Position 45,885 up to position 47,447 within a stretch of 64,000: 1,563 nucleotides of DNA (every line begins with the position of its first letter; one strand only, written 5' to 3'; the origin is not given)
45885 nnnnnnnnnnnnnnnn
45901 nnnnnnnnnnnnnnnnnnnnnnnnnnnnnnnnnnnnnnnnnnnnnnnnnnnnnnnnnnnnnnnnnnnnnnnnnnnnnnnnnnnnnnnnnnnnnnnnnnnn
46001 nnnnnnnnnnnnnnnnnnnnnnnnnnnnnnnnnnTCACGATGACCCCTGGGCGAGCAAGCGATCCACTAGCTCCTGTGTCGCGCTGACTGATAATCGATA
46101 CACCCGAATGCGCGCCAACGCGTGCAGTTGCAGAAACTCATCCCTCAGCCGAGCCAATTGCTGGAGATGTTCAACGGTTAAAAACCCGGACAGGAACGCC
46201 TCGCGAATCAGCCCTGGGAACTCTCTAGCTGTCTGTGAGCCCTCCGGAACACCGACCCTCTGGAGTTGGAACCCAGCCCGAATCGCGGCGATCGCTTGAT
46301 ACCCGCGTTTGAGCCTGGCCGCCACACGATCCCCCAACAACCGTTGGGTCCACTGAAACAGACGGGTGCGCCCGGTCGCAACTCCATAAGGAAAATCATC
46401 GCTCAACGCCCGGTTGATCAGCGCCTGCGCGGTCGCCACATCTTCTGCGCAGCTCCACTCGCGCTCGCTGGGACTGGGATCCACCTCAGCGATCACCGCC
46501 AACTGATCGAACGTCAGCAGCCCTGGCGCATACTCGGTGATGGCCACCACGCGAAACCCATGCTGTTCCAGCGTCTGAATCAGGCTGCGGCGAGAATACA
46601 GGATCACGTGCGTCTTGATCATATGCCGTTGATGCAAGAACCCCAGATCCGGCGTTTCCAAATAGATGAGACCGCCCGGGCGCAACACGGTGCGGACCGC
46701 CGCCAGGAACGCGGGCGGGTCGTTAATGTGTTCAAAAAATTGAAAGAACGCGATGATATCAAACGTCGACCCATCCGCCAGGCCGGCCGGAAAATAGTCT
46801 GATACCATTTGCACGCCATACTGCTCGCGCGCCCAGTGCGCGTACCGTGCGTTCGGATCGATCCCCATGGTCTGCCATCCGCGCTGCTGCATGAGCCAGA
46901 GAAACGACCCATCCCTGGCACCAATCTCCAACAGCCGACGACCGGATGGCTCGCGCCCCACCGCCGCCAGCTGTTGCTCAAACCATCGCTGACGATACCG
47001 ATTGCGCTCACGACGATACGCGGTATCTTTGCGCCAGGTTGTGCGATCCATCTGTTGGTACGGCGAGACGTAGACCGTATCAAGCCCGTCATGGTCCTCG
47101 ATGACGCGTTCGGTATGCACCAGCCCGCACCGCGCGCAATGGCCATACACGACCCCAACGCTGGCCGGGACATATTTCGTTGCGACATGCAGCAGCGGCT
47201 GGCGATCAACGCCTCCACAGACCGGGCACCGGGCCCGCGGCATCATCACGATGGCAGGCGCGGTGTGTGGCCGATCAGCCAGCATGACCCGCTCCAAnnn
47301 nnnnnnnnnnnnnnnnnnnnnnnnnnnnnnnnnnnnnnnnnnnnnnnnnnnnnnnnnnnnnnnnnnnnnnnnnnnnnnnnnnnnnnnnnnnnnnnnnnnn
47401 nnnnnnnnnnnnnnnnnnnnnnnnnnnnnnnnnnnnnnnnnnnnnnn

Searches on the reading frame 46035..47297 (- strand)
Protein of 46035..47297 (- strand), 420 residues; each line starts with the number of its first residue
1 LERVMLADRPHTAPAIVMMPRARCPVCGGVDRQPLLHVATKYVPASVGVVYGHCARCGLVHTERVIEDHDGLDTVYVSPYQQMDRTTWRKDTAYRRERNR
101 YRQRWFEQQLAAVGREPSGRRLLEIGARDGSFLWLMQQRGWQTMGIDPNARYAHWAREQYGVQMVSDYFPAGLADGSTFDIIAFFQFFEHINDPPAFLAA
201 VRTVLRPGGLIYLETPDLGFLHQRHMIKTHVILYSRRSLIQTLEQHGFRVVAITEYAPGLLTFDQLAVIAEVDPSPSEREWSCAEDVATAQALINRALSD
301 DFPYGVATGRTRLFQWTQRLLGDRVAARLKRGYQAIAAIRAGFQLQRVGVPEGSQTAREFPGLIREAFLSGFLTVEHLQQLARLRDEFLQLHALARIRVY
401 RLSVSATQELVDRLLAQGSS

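Call 33: search_protein_families(library=pfam, proteins=[window:46035-47297:-], max_evalue=0.00001)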
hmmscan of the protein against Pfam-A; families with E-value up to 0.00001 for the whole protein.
window:46035-47297:- (420 aa): 4 families
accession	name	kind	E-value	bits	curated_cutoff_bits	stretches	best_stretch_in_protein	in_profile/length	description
PF13489.12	Methyltransf_23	-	9.6e-26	90.9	27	1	102-252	5-163/164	Methyltransferase domain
PF08241.18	Methyltransf_11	-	7.5e-13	49.4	21.2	1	123-212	1-94/95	Methyltransferase domain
PF08242.18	Methyltransf_12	-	3.1e-11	44.3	30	1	123-211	1-98/98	Methyltransferase domain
PF13649.12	Methyltransf_25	-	6.6e-08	33.6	27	1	123-209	2-97/97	Methyltransferase domain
